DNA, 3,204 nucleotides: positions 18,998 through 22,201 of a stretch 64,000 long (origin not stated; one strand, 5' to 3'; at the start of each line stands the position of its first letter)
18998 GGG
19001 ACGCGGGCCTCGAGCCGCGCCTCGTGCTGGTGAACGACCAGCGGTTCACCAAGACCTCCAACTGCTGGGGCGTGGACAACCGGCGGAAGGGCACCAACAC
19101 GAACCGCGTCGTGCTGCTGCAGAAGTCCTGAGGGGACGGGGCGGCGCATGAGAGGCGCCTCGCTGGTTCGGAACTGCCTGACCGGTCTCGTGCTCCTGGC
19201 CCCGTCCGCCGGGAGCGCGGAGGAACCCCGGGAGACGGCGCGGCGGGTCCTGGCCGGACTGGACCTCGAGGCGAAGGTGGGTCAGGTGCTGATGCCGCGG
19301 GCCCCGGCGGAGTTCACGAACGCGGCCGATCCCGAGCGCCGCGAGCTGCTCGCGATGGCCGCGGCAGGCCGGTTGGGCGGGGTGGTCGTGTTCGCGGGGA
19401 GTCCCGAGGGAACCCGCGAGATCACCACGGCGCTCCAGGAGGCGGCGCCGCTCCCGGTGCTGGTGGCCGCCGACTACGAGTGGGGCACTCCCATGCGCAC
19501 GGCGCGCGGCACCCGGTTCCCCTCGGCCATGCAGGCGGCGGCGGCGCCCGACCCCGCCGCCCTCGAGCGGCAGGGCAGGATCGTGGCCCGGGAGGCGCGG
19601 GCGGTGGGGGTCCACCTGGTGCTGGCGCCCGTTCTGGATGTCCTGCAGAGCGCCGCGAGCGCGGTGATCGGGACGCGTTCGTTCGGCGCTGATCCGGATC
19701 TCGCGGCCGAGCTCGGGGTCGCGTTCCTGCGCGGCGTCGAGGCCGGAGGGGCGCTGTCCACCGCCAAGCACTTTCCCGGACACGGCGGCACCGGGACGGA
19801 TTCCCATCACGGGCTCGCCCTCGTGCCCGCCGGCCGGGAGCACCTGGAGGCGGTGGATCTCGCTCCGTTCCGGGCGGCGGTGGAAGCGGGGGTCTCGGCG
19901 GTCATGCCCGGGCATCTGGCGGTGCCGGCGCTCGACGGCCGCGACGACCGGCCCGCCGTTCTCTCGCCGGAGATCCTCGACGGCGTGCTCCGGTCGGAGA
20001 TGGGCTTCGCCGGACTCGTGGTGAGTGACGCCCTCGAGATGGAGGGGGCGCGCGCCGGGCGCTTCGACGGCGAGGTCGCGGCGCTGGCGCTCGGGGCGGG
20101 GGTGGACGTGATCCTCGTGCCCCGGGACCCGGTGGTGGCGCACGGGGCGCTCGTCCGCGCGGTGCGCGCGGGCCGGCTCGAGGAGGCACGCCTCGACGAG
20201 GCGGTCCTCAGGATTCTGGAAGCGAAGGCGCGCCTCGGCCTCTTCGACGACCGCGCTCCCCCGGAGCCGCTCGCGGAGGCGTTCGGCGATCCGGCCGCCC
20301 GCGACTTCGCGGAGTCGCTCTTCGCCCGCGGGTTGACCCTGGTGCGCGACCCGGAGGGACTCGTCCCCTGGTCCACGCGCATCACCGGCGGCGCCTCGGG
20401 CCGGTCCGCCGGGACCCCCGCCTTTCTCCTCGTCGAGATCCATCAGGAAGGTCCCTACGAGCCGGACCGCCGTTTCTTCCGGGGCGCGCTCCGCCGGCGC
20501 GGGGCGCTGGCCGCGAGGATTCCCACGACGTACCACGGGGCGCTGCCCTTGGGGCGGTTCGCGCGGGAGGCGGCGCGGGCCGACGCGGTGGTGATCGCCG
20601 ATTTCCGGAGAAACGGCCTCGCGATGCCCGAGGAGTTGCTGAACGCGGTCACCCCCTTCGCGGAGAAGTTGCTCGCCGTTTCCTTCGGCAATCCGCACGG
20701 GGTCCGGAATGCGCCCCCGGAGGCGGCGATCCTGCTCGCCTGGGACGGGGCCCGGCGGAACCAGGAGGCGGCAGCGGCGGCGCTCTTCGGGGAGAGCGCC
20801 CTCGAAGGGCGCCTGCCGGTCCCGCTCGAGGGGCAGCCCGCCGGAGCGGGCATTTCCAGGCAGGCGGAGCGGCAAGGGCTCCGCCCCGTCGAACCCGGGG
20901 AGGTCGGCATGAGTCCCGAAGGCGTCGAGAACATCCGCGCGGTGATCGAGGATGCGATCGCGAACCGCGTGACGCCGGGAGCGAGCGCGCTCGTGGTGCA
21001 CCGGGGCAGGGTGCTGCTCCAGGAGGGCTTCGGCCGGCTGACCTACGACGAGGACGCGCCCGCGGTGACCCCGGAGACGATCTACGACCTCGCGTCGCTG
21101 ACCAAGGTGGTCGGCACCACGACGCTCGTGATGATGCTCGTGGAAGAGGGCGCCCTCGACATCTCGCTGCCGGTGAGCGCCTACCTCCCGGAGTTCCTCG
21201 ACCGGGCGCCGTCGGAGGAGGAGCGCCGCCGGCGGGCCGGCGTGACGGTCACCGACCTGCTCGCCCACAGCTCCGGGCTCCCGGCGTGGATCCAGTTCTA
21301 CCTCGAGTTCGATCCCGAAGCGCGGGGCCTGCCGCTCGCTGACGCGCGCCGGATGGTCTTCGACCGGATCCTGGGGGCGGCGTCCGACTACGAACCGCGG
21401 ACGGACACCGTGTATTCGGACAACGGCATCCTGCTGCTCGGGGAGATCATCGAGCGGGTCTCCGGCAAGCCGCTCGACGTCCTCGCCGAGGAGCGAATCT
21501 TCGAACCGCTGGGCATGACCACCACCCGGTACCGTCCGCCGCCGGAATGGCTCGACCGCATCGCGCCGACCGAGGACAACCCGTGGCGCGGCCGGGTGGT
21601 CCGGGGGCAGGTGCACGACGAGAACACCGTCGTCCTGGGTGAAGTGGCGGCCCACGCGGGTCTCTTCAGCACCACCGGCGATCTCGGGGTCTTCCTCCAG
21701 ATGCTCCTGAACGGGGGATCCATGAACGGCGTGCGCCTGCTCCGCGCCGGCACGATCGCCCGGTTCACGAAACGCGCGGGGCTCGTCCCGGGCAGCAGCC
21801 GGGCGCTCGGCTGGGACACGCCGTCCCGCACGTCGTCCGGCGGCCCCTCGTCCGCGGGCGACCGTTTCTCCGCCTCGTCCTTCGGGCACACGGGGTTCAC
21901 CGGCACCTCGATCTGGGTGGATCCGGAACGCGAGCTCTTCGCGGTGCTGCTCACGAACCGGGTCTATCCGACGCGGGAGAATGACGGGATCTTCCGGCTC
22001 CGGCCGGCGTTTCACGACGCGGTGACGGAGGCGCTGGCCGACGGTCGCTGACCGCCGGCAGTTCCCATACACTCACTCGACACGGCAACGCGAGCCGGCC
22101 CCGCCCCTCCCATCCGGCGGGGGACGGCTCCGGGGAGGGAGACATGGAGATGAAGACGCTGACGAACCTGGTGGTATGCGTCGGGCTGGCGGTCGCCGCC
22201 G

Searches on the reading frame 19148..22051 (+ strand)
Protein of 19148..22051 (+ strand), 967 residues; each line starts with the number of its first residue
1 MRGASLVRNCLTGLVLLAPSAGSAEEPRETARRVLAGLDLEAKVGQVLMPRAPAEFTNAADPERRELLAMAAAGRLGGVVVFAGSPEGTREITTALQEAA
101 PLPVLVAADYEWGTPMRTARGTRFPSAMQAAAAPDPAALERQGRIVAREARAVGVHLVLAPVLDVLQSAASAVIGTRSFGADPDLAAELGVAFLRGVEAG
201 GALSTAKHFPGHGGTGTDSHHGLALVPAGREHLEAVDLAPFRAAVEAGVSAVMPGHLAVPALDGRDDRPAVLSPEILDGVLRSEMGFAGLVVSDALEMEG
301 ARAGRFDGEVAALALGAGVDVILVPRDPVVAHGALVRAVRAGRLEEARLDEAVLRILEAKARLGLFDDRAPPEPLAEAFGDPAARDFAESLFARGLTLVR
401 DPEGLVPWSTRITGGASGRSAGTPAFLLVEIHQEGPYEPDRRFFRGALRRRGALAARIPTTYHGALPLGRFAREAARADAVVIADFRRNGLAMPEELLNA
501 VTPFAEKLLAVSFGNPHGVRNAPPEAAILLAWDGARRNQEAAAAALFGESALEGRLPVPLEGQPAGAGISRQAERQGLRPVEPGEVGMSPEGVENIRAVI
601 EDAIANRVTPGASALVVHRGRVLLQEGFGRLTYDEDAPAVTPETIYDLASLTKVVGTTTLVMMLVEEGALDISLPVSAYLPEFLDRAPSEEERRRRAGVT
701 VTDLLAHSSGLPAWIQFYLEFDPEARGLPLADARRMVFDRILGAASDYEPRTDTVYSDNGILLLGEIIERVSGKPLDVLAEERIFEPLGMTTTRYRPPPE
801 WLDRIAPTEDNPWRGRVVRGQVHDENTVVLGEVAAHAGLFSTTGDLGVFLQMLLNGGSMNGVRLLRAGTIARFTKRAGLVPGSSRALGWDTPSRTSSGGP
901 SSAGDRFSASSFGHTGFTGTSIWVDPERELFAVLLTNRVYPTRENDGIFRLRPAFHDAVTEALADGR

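Call 90: search_protein_families(library=pfam, proteins=[window:19148-22051:+], max_evalue=0.00001)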
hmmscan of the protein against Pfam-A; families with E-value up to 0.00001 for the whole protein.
window:19148-22051:+ (967 aa): 2 families
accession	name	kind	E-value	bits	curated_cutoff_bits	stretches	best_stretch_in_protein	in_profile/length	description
PF00933.27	Glyco_hydro_3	-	9.8e-76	255.6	27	1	40-358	2-315/316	Glycosyl hydrolase family 3 N terminal domain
PF00144.29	Beta-lactamase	-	1.1e-65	222.4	27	1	597-946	2-318/329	Beta-lactamase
